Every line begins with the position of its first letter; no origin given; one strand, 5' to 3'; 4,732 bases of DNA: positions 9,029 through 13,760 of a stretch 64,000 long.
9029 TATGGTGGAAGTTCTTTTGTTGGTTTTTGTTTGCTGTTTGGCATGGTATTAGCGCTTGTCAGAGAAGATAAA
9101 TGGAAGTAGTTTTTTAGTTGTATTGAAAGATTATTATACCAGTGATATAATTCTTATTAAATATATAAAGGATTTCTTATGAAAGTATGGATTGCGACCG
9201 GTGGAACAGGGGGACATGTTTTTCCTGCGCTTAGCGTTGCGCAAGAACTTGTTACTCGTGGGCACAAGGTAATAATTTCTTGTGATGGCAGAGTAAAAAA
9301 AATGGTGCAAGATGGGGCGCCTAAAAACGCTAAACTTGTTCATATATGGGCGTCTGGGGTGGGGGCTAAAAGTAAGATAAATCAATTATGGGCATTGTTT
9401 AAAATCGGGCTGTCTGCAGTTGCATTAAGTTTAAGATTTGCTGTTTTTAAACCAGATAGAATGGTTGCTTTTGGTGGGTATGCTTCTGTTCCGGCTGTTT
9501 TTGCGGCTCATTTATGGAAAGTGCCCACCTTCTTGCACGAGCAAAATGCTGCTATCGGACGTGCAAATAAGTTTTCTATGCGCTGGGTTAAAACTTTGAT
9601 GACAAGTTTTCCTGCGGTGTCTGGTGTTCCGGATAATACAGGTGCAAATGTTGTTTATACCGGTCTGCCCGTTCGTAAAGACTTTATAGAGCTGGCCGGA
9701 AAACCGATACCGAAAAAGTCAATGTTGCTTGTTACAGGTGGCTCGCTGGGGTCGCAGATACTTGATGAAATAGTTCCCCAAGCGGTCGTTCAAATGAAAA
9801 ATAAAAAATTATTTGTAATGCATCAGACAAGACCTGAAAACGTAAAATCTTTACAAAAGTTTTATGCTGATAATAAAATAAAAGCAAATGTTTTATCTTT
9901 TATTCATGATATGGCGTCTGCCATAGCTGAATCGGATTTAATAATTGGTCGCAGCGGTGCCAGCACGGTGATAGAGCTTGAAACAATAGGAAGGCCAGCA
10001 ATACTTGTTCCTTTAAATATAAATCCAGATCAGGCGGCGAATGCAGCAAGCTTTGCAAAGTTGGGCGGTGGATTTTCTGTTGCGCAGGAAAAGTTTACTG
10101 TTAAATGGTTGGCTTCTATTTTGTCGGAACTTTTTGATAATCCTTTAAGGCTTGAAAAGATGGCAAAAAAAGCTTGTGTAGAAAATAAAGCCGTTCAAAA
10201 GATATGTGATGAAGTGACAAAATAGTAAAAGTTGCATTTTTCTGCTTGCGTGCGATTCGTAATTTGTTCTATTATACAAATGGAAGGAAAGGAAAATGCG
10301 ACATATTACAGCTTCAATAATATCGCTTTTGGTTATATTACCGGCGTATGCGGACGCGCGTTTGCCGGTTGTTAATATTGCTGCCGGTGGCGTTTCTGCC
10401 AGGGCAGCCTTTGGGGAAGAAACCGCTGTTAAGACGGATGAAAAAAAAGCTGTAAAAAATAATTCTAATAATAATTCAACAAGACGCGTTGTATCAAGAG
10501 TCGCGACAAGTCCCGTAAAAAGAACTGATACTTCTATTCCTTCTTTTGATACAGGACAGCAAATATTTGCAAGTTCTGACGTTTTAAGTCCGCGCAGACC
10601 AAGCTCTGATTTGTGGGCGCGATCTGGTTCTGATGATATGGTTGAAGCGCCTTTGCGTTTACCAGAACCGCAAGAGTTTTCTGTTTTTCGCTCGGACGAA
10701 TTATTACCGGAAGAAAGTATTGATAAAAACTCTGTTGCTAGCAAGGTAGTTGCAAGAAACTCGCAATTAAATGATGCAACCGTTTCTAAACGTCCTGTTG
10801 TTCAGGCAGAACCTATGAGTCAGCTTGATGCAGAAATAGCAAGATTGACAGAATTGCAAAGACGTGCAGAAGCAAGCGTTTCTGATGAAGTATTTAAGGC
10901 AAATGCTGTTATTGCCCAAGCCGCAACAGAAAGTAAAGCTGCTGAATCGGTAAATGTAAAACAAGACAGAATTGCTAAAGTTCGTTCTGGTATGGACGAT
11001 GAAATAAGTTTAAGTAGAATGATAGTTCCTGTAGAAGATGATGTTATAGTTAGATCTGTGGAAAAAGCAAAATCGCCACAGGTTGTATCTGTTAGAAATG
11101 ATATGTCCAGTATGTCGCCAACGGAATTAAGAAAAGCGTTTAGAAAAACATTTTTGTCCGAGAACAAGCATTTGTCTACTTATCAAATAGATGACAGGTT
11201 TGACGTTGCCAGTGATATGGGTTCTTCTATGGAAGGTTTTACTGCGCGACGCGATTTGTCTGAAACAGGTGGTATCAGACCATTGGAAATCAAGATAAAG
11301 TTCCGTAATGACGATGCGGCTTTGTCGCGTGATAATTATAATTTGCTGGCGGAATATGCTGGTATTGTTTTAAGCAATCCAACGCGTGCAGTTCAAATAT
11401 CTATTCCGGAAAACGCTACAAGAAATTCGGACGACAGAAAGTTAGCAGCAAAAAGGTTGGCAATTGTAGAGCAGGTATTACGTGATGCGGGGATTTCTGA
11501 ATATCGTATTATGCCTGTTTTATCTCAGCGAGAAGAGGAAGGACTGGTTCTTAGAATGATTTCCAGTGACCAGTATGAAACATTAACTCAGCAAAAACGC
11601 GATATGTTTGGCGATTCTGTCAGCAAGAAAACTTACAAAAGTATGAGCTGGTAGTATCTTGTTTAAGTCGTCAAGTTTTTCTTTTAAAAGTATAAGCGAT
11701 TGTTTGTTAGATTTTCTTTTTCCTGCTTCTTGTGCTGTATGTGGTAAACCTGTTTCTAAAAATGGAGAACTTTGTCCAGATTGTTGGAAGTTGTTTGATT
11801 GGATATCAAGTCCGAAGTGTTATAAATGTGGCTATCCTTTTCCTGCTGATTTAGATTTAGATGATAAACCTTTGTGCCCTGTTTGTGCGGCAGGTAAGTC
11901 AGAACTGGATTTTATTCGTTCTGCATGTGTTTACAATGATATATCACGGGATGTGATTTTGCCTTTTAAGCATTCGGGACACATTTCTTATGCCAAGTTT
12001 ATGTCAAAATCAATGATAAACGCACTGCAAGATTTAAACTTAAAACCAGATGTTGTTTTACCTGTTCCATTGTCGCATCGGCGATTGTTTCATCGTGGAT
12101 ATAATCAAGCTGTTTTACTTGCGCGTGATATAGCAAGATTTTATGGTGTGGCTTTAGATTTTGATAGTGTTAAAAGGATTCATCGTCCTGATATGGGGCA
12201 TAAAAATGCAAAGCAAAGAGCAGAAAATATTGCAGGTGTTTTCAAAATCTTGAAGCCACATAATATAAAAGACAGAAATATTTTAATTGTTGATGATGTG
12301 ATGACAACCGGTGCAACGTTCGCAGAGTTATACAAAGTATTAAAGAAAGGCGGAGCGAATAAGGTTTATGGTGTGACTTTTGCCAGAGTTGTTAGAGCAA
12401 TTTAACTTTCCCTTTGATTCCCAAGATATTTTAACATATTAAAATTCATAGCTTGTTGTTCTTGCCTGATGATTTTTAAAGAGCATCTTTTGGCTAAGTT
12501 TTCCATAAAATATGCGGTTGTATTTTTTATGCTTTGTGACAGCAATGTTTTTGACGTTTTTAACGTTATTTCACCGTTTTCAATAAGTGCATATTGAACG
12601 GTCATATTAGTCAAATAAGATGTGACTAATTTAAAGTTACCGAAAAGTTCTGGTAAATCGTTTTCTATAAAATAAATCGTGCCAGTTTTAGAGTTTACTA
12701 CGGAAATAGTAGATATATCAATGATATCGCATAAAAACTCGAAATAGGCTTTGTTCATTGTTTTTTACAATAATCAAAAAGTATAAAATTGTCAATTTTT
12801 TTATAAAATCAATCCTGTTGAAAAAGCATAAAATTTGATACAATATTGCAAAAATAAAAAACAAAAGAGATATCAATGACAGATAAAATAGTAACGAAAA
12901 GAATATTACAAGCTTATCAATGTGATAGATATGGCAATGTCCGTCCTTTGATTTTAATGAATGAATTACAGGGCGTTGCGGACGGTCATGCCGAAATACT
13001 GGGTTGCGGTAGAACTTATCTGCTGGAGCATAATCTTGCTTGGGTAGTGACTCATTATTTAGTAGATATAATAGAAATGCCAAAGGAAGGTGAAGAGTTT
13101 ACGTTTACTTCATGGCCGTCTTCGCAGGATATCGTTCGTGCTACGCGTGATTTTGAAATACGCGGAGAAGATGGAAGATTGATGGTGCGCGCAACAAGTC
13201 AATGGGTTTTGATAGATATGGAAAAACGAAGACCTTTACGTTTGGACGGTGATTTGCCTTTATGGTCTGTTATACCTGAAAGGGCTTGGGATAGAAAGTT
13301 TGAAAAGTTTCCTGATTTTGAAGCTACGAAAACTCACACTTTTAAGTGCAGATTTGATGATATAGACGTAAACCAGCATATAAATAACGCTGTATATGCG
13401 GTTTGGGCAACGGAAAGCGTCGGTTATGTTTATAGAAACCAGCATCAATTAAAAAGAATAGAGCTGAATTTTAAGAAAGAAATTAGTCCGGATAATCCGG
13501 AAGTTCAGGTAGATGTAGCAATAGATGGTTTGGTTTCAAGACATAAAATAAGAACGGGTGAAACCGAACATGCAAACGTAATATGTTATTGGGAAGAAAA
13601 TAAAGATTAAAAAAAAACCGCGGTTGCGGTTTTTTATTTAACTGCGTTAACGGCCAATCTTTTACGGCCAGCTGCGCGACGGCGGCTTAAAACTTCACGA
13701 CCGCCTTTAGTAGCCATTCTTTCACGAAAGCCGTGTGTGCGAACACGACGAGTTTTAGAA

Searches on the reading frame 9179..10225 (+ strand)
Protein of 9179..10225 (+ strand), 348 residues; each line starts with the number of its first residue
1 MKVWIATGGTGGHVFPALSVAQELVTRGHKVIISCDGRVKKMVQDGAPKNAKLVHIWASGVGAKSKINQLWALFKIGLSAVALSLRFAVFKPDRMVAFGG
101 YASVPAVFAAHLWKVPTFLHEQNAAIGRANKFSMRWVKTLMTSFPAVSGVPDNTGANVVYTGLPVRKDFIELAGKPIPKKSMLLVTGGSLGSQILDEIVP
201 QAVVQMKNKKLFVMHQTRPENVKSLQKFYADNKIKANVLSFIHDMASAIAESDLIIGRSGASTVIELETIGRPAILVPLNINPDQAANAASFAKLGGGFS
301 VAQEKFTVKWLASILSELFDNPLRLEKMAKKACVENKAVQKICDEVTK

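Call 16: search_protein_families(library=pfam, proteins=[window:9179-10225:+], max_evalue=0.00001)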
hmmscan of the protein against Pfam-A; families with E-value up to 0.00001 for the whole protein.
window:9179-10225:+ (348 aa): 2 families
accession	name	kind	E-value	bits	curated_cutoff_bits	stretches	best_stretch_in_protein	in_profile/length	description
PF04101.22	Glyco_tran_28_C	-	2.3e-36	125.8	22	1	182-340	1-160/166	Glycosyltransferase family 28 C-terminal domain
PF03033.26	Glyco_transf_28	-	1.2e-27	97.1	26.2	1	4-140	2-137/139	Glycosyltransferase family 28 N-terminal domain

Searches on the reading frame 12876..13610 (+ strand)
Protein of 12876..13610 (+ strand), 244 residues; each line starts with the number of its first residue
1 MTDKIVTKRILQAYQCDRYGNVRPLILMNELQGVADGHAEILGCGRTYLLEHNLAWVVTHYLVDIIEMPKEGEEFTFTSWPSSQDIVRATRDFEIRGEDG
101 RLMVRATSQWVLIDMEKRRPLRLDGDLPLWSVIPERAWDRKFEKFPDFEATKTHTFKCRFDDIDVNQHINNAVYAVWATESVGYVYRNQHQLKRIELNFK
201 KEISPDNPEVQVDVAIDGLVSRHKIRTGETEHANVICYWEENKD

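Call 18: search_protein_families(library=pfam, proteins=[window:12876-13610:+], max_evalue=0.00001)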
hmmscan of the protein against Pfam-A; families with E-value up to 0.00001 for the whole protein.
window:12876-13610:+ (244 aa): 3 families
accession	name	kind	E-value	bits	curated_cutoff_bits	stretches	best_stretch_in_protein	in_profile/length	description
PF01643.23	Acyl-ACP_TE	-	3.8e-23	82.1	23.7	1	10-125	9-125/131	Acyl-ACP thioesterase N-terminal domain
PF20791.3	Acyl-ACP_TE_C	-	7.8e-18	65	21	1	149-240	5-100/101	Acyl-ACP thioesterase C-terminal domain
PF13279.12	4HBT_2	-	3.2e-06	28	25.5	0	158-187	1-30/122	Thioesterase-like superfamily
